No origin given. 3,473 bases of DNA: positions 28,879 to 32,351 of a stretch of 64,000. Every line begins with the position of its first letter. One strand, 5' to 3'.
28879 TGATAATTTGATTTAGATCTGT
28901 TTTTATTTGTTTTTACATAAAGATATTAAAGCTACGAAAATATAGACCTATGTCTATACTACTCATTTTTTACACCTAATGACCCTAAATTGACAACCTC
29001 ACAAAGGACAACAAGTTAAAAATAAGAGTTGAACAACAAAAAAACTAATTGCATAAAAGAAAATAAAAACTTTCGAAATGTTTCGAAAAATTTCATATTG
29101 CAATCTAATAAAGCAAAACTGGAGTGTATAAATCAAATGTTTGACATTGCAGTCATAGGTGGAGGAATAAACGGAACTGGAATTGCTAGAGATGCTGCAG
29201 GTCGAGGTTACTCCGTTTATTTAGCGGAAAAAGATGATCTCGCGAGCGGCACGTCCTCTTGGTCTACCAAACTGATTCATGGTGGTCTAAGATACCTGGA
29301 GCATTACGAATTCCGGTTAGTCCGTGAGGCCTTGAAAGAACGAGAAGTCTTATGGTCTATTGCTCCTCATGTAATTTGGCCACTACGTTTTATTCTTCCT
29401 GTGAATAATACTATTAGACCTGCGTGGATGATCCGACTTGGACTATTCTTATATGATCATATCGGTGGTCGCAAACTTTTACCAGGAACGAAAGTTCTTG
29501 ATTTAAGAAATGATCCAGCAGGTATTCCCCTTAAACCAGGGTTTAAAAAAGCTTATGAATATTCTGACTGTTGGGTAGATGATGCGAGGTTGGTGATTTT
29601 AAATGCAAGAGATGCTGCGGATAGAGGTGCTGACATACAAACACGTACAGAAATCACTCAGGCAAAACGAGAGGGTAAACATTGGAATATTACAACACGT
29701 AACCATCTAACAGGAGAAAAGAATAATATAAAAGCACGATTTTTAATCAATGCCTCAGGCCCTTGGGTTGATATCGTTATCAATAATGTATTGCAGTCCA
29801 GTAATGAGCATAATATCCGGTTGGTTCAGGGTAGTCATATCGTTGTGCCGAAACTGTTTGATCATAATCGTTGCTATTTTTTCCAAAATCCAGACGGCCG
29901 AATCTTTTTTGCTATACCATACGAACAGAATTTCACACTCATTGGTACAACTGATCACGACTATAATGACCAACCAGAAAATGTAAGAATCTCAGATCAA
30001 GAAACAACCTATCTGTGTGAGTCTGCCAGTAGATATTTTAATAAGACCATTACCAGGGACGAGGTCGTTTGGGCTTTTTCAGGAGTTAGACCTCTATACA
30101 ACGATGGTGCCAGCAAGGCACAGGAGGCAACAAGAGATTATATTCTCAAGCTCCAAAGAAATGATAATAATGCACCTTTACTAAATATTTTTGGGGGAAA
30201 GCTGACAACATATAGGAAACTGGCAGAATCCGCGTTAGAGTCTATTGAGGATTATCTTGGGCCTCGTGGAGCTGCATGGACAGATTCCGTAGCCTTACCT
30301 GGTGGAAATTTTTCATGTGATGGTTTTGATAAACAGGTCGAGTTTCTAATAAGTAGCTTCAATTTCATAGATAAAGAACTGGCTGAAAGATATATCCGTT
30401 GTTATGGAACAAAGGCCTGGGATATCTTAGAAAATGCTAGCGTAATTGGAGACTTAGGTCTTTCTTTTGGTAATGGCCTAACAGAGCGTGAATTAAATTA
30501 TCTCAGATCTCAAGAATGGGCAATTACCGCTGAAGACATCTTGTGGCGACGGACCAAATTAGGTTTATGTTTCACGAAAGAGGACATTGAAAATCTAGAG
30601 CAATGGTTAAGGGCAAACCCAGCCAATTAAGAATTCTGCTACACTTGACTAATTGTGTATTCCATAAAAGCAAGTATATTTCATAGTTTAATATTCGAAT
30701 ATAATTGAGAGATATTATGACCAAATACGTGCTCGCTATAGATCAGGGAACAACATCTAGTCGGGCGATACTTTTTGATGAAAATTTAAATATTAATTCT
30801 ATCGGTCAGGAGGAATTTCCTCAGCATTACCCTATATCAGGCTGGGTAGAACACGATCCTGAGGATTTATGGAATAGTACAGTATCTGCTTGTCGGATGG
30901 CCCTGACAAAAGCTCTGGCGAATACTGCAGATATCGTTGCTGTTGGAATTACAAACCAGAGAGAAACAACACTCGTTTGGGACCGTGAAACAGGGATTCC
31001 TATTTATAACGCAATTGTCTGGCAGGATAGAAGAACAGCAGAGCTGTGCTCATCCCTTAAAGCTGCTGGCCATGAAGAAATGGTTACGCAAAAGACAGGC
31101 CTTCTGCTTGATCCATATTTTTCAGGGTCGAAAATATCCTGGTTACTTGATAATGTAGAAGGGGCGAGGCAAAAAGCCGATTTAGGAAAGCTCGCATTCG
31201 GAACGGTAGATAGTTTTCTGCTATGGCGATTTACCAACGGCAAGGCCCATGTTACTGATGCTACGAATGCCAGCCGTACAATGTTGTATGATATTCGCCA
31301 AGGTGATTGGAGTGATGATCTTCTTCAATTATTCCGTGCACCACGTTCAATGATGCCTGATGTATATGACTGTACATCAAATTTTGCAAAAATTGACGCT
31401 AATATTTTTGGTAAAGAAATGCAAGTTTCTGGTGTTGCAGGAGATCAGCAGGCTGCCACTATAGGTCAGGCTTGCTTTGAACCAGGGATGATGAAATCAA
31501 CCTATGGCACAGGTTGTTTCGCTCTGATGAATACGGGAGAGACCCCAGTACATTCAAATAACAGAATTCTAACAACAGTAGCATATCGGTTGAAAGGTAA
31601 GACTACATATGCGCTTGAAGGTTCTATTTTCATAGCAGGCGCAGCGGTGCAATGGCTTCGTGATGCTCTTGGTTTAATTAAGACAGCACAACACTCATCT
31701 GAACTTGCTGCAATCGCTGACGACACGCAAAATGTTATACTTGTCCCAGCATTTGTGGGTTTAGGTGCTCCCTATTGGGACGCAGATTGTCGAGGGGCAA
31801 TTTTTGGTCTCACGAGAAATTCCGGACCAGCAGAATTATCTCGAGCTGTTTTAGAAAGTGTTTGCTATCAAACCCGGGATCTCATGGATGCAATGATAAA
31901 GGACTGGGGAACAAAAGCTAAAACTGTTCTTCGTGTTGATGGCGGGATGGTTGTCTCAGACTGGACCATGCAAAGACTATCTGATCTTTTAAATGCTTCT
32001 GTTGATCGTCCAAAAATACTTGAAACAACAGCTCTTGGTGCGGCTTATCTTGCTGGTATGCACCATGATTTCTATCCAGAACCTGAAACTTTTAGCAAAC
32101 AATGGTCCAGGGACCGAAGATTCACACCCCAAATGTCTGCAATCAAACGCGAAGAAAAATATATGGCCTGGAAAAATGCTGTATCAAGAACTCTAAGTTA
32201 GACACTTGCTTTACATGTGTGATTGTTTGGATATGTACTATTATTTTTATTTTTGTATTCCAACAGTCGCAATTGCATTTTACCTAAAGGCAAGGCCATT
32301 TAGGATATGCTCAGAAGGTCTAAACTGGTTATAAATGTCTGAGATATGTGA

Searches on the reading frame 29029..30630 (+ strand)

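Call 13: search_protein_families(library=ncbifam, proteins=[window:29029-30630:+], max_evalue=0.00001)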
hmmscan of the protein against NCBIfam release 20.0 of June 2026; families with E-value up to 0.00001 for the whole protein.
window:29029-30630:+ (533 aa): 11 families
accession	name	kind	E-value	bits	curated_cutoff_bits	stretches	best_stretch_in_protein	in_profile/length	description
NF008899.0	PRK12266.1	equivalog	7.5e-235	780.1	360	1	35-530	4-499/508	glycerol-3-phosphate dehydrogenase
NF009906.0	PRK13369.1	equivalog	2.9e-230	765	352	1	35-529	4-497/502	glycerol-3-phosphate dehydrogenase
NF033461.1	glycerol3P_ox_1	equivalog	3e-69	233.9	840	2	27-362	7-354/607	type 1 glycerol-3-phosphate oxidase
TIGR03377.1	glycerol3P_GlpA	equivalog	1.5e-52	178.8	552.8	2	168-513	124-457/530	anaerobic glycerol-3-phosphate dehydrogenase subunit GlpA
NF008313.0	PRK11101.1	equivalog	7.7e-39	133.7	425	1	36-513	7-467/548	anaerobic glycerol-3-phosphate dehydrogenase subunit A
NF033460.1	glycerol3P_ox_II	equivalog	5.7e-13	48.8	460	1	183-381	149-334/361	type 2 glycerol-3-phosphate oxidase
TIGR03197.1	MnmC_Cterm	equivalog_domain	4.5e-08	32.6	174.2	0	39-101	1-64/400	FAD-dependent 5-carboxymethylaminomethyl-2-thiouridine(34) oxidoreductase MnmC1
TIGR02352.1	thiamin_ThiO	equivalog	4.6e-07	29.3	250.8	0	40-77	1-38/351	glycine oxidase ThiO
NF002480.1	PRK01747.1-1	equivalog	5e-07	28.5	540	0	37-107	248-319/645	bifunctional tRNA (5-methylaminomethyl-2-thiouridine)(34)-methyltransferase MnmC2/FAD-dependent 5-carboxymethylaminomethyl-2-thiouridine(34)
NF008425.0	PRK11259.1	equivalog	4e-06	26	257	0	172-320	136-281/377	N-methyl-L-tryptophan oxidase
NF050086.1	pipecolate_AmaA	exception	7.9e-06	24.8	600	0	35-87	23-75/425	L-pipecolate oxidase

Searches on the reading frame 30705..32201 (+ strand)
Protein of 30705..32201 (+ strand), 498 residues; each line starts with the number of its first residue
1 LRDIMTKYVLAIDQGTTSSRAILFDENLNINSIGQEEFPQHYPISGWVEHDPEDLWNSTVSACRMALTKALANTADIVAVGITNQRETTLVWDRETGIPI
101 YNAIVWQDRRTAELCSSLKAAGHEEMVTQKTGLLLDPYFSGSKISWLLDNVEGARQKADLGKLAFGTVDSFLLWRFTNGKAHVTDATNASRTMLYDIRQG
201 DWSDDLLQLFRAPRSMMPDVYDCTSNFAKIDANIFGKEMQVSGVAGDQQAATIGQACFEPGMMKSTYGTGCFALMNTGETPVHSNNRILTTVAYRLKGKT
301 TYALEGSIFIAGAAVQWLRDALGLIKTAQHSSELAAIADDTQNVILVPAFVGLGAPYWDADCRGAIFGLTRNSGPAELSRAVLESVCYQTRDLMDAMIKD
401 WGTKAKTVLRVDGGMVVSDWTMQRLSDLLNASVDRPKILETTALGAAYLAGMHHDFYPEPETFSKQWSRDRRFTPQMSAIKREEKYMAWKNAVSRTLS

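Call 13: search_protein_families(library=ncbifam, proteins=[window:30705-32201:+], max_evalue=0.00001)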
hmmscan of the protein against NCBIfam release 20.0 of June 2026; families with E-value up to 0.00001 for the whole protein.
window:30705-32201:+ (498 aa): 12 families
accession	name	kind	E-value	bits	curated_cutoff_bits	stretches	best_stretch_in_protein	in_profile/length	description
NF000756.0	PRK00047.1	subfamily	5.7e-217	720.9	498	1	5-497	3-495/502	glycerol kinase GlpK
TIGR01311.1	glycerol_kin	equivalog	3.6e-205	682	590.35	1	7-497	1-494/496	glycerol kinase GlpK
TIGR01312.1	XylB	equivalog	2.3e-62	211.1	380.25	1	11-485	2-471/481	xylulokinase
NF011601.0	PRK15027.1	equivalog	1.5e-38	132.4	912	1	10-453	3-435/484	xylulokinase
TIGR01314.1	gntK_FGGY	equivalog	4.5e-38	131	648.55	1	8-481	1-477/505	gluconokinase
NF008187.0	PRK10939.1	equivalog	1.2e-29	103.3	528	2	5-325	2-319/521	autoinducer-2 kinase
TIGR01315.1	5C_CHO_kinase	subfamily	1.2e-18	67.1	408.7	2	316-490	356-531/541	FGGY family pentulose kinase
TIGR02628.1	fuculo_kin_coli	equivalog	4.5e-18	65.5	470.9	1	9-472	3-460/465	L-fuculokinase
NF003154.0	PRK04123.1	equivalog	1.8e-14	53.4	428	1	333-480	372-520/554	ribulokinase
NF007925.0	PRK10640.1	equivalog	5.5e-08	31.6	639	1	7-302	4-291/489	rhamnulokinase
TIGR01234.1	L-ribulokinase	equivalog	8e-08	31.5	583.25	1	331-485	362-518/536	ribulokinase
TIGR02627.1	rhamnulo_kin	equivalog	1.2e-07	30.6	527.95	1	11-282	2-265/454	rhamnulokinase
